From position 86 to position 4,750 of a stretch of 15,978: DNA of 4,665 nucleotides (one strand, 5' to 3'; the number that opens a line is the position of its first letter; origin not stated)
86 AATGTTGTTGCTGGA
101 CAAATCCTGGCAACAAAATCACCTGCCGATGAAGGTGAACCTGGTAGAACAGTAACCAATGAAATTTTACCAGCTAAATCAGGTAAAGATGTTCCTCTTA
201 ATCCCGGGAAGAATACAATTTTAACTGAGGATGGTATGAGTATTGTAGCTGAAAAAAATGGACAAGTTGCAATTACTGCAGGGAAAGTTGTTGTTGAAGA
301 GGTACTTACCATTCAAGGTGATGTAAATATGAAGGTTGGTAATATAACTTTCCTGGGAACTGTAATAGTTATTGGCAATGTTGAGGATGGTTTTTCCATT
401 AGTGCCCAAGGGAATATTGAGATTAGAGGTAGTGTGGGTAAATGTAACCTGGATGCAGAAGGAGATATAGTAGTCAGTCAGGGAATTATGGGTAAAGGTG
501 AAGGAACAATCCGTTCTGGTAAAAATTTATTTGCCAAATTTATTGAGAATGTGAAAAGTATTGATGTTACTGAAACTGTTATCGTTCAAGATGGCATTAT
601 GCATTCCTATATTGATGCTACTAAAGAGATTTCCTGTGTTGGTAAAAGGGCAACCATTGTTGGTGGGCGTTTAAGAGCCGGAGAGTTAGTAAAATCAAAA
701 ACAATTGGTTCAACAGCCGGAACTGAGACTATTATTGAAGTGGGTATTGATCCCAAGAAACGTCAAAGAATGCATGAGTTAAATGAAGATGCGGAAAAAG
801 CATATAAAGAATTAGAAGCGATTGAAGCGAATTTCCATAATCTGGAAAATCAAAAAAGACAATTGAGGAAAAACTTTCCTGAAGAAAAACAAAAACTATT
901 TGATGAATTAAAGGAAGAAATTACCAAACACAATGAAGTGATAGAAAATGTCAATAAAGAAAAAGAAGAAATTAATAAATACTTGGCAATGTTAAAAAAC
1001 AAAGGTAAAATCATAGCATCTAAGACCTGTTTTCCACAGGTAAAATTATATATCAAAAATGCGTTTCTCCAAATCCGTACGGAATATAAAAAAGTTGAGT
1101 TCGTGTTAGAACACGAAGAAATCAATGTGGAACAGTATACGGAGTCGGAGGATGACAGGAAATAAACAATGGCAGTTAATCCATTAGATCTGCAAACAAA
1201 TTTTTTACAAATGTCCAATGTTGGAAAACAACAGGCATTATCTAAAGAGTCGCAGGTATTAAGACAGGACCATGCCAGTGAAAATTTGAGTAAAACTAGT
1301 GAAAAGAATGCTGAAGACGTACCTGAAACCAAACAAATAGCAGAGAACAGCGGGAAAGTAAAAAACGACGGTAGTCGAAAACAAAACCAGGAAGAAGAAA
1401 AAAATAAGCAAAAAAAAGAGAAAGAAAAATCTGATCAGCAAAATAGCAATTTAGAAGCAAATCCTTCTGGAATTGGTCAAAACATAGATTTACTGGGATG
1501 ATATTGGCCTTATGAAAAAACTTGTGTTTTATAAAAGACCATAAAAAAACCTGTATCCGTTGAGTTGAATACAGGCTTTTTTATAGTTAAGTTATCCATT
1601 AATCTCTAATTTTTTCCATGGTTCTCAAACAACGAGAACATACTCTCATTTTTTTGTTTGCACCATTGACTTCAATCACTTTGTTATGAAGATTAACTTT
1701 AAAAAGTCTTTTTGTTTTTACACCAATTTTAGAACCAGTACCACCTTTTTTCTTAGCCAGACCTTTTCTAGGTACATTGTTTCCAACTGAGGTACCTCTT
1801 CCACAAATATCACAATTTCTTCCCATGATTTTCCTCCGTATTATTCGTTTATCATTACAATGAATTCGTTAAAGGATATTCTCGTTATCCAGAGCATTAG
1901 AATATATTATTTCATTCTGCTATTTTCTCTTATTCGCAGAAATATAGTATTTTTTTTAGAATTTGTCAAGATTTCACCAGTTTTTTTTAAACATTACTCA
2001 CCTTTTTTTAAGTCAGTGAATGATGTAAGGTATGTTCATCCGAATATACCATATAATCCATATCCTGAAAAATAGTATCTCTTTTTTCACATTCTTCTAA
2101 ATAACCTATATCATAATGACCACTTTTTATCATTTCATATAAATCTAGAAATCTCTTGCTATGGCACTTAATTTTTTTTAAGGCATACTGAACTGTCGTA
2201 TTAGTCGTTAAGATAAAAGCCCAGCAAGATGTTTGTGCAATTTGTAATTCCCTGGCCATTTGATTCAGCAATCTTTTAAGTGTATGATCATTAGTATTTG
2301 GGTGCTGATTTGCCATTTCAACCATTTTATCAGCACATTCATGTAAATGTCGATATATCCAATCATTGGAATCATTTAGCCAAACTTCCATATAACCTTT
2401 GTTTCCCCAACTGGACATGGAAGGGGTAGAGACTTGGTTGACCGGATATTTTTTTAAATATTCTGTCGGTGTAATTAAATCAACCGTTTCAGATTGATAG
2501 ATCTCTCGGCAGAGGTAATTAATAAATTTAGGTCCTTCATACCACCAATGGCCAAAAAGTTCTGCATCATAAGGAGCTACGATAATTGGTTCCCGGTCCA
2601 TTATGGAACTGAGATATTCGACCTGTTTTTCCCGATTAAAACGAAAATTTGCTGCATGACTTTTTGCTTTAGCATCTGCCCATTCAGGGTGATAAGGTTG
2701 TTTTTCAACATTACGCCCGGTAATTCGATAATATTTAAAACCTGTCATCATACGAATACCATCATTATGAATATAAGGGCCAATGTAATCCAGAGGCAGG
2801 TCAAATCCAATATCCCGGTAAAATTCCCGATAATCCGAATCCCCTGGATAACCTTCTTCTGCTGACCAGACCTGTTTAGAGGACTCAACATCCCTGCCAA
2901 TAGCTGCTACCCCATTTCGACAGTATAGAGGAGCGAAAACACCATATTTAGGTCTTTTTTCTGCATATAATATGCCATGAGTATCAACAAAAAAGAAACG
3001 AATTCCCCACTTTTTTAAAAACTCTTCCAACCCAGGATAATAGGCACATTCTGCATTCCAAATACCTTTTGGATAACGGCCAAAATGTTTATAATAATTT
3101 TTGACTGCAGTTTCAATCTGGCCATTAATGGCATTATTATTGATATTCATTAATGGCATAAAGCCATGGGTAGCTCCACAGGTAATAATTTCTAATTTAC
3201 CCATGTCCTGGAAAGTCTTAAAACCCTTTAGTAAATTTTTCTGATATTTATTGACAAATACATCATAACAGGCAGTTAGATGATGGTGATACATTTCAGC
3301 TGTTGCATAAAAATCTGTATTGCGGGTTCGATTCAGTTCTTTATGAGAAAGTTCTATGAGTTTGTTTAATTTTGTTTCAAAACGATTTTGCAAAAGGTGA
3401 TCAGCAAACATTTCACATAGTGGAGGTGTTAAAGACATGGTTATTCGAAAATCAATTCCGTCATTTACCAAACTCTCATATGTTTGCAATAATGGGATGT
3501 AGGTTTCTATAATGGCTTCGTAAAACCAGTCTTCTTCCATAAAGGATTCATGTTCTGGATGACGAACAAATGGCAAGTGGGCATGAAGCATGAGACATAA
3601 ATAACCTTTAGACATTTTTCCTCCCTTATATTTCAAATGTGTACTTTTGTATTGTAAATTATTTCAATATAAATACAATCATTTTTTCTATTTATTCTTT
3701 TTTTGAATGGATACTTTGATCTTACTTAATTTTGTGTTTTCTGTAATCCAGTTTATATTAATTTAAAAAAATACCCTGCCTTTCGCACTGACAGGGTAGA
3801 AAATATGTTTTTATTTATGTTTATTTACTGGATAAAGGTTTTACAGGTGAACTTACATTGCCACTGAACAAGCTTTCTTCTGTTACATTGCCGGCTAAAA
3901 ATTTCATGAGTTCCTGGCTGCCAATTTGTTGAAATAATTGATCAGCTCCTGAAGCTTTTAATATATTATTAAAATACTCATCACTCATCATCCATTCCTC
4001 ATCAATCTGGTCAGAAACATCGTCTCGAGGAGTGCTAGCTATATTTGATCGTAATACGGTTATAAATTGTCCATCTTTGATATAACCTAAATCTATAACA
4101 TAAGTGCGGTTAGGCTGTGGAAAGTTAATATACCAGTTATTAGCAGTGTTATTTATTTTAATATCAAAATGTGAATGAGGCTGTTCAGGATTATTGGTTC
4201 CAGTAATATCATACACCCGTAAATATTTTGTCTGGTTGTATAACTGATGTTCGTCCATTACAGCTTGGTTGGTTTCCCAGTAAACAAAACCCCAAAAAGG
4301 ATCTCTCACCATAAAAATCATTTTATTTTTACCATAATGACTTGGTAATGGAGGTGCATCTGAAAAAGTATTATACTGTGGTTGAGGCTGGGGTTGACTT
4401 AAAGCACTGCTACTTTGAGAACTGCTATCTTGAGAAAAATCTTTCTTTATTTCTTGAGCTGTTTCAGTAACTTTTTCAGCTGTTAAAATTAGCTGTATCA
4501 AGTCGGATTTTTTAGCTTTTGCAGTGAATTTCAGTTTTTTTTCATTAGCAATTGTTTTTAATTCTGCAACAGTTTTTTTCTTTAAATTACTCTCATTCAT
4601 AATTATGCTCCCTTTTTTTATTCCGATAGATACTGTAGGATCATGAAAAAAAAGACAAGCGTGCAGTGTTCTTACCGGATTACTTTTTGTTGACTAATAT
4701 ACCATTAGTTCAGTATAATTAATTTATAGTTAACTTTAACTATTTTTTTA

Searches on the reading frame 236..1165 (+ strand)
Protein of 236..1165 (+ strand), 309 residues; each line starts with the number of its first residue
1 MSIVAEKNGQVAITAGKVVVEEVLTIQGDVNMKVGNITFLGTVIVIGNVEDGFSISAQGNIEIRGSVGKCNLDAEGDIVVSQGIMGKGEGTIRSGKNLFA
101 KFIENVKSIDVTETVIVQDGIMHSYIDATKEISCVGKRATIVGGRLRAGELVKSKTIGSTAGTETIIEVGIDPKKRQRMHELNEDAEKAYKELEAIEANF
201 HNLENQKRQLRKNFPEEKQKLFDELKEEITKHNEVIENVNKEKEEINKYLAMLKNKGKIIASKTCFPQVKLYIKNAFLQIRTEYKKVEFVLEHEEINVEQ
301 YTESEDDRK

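Call 19: search_protein_families(library=pfam, proteins=[window:236-1165:+], max_evalue=0.01)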
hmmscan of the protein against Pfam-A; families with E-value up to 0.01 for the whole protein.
window:236-1165:+ (309 aa): 3 families
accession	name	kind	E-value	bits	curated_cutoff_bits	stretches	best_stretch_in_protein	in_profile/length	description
PF03961.19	FapA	-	2e-71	241.2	31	1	22-296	1-272/272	Flagellar Assembly Protein A beta solenoid domain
PF14775.11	NYD-SP28_assoc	-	0.002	18.6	27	0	208-235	4-31/60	Sperm tail C-terminal domain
PF03775.22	MinC_C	-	0.0064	16.9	33.2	1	37-67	12-42/102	Septum formation inhibitor MinC, C-terminal domain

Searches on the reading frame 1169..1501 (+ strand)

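Call 19: search_protein_families(library=pfam, proteins=[window:1169-1501:+], max_evalue=0.01)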
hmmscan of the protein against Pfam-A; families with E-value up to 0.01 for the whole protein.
window:1169-1501:+ (110 aa): 0 families

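Call 77: search_protein_families(library=pfam, proteins=[window:1169-1501:+], max_evalue=1)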
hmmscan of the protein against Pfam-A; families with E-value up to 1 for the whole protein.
window:1169-1501:+ (110 aa): 5 families
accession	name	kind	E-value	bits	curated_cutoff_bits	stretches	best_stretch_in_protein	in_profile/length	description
PF10011.15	DUF2254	-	0.57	9.4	28.8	1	30-108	149-210/368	Predicted membrane protein (DUF2254)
PF04426.17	Bul1_C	-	0.6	9.9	24.2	1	8-99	141-227/272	Bul1 C terminus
PF06459.17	RR_TM4-6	-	0.65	10.2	25.1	1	20-95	75-152/277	Ryanodine Receptor TM 4-6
PF06217.17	GAGA_bind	-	0.88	10.2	26.6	1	23-93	88-159/284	GAGA binding protein-like family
PF07454.18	SpoIIP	-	0.98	9.3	24.4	0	21-92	4-74/269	Stage II sporulation protein P (SpoIIP)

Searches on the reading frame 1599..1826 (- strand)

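Call 19: search_protein_families(library=pfam, proteins=[window:1599-1826:-], max_evalue=0.01)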
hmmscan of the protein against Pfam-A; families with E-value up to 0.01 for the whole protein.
window:1599-1826:- (75 aa): 1 family
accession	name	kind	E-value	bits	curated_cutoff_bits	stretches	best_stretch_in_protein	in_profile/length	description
PF00830.24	Ribosomal_L28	-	2.6e-17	63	27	1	3-72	1-59/60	Ribosomal L28 family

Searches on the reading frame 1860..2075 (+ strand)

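Call 77: search_protein_families(library=pfam, proteins=[window:1860-2075:+], max_evalue=1)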
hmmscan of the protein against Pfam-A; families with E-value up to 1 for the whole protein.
window:1860-2075:+ (71 aa): 1 family
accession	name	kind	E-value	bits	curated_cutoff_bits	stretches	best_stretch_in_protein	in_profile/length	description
PF18588.6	WcbI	-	0.045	13.8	29.2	1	6-66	51-111/205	Polysaccharide biosynthesis enzyme WcbI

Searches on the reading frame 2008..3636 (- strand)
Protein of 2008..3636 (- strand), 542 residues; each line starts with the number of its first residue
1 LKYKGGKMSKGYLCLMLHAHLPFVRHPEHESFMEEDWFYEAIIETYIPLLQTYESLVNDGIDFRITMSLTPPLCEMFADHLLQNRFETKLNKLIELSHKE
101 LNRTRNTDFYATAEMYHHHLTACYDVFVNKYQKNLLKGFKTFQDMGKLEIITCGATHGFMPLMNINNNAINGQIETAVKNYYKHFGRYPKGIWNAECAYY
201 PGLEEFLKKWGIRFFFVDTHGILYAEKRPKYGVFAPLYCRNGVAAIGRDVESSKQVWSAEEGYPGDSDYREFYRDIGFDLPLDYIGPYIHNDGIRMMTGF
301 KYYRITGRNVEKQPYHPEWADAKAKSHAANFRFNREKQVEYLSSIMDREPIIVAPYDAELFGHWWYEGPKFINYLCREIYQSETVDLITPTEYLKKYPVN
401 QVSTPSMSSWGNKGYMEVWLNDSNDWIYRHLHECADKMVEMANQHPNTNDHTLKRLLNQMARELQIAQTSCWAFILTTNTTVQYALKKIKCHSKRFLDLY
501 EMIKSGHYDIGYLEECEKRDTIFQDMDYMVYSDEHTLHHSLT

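Call 19: search_protein_families(library=pfam, proteins=[window:2008-3636:-], max_evalue=0.01)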
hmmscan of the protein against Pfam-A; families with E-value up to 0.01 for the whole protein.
window:2008-3636:- (542 aa): 2 families
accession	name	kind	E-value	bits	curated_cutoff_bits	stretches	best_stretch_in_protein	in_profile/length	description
PF03065.20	Glyco_hydro_57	-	2.6e-38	132.4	21.2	1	15-401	2-286/291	Glycosyl hydrolase family 57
PF09210.16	BE_C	-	2.8e-31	108.3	25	1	430-531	1-101/101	1,4-alpha-glucan branching enzyme, C-terminal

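Call 65: find_homologous_proteins(query=window:2008-3636:-, max_evalue=1e-50)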
Query window:2008-3636:- (542 aa): 8000 proteins with E <= 1e-50 among 8000 candidates; the best 120 are listed.
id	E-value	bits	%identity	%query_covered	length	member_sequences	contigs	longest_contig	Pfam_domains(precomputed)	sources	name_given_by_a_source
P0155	0.0e+0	1287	100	99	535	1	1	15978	PF03065.21,PF09210.17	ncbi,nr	ncbi:MAG: DUF1957 domain-containing protein [Spirochaetes bacterium]|nr:DUF1957 domain-containing pr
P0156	0.0e+0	1054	80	99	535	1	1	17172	PF03065.21,PF09210.17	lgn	-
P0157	0.0e+0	1051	80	99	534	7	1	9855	PF03065.21,PF09210.17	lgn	-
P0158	0.0e+0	1030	79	99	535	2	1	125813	PF03065.21,PF09210.17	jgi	jgi:1,4-alpha-glucan branching enzyme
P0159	0.0e+0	1022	79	98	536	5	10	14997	PF03065.21,PF09210.17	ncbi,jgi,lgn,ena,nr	ncbi:MAG TPA: DUF1957 domain-containing protein [Spirochaetota bacterium]|nr:DUF1957 domain-containi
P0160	0.0e+0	1020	78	99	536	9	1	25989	PF03065.21,PF09210.17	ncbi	-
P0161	0.0e+0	1020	77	99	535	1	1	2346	PF03065.21,PF09210.17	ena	-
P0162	0.0e+0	1016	77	98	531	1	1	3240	PF03065.21,PF09210.17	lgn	-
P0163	2.7e-297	1005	77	99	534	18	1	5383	PF03065.21,PF09210.17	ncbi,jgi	jgi:1,4-alpha-glucan branching enzyme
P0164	1.8e-293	993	77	99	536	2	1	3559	PF03065.21,PF09210.17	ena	-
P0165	2.2e-290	982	75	98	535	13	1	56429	PF03065.21,PF09210.17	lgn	-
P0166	9.2e-290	980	75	97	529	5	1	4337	PF03065.21,PF09210.17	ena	-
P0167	6.5e-289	977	76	97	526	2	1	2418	PF03065.21,PF09210.17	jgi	jgi:1,4-alpha-glucan branching enzyme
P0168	2.3e-288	976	75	97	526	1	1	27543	PF03065.21,PF09210.17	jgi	jgi:1,4-alpha-glucan branching enzyme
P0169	2.2e-286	969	74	99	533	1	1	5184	PF03065.21,PF09210.17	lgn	-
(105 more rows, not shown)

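Call 67: find_encoding_contigs(protein=P0158, flank=10000, max_places=3)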
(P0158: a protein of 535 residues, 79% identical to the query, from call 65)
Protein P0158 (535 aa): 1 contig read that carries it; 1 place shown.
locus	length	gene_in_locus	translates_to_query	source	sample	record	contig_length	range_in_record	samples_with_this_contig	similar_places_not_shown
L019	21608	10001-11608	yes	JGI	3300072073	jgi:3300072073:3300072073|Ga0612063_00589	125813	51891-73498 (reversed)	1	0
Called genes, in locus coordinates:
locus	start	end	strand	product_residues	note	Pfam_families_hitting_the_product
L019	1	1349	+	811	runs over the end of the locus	PF02574:S-methyl_trans, PF00809:Pterin_bind, PF02607:B12-binding_2, PF02310:B12-binding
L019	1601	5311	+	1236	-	PF13176:TPR_7 (faint), PF00990:GGDEF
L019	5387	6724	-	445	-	PF01336:tRNA_anti-codon (weak), PF00152:tRNA-synt_2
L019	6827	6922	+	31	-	-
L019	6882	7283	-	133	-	PF07238:PilZ (weak)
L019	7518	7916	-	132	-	PF07238:PilZ (weak)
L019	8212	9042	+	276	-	-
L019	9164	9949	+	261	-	PF12949:HeH (weak), PF16258:DUF4912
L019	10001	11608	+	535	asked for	PF03065:Glyco_hydro_57, PF09210:BE_C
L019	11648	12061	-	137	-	-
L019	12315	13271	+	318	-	-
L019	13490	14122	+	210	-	PF01592:NifU_N, PF04324:Fer2_BFD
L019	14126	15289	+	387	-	PF00155:Aminotran_1_2 (weak), PF00266:Aminotran_5, PF01041:DegT_DnrJ_EryC1, PF01212:Beta_elim_lyase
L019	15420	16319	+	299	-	PF25060:ARM_TT21_2nd (faint), PF00515:TPR_1 (weak), PF07719:TPR_2 (weak), PF13424:TPR_12 (faint), PF13431:TPR_17 (faint), PF23914:TPR_CcmH_CycH (faint), PF13181:TPR_8 (faint), PF13414:TPR_11 (weak), +3 more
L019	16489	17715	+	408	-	PF00027:cNMP_binding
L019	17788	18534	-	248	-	PF14559:TPR_19 (faint), PF13428:TPR_14 (faint), PF07719:TPR_2 (faint), PF13424:TPR_12 (faint), PF13174:TPR_6 (faint)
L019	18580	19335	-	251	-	-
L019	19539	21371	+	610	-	PF13187:Fer4_9 (weak), PF13237:Fer4_10, PF00037:Fer4, PF12797:Fer4_2 (weak), PF12837:Fer4_6 (weak), PF14697:Fer4_21 (weak), PF02906:Fe_hyd_lg_C, PF00015:MCPsignal, +2 more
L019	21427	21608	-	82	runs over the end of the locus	-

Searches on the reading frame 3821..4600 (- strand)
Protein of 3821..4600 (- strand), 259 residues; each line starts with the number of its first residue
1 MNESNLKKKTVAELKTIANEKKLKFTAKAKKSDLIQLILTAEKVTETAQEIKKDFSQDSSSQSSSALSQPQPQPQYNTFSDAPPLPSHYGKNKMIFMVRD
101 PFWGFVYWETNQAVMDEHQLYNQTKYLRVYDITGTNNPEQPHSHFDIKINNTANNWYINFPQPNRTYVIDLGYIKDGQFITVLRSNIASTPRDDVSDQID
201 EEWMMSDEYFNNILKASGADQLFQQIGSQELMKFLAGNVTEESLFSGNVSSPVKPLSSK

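Call 19: search_protein_families(library=pfam, proteins=[window:3821-4600:-], max_evalue=0.01)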
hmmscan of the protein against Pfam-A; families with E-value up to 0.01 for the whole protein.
window:3821-4600:- (259 aa): 3 families
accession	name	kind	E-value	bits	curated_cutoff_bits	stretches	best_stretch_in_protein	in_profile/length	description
PF16258.11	DUF4912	-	1e-34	119.8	29.4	1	89-201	1-118/118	Domain of unknown function (DUF4912)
PF07498.18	Rho_N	-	2.2e-05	24.8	24.9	1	6-41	2-37/43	Rho termination factor, N-terminal domain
PF12949.13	HeH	-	7.2e-05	22.9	28.9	1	7-37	2-32/35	HeH/LEM domain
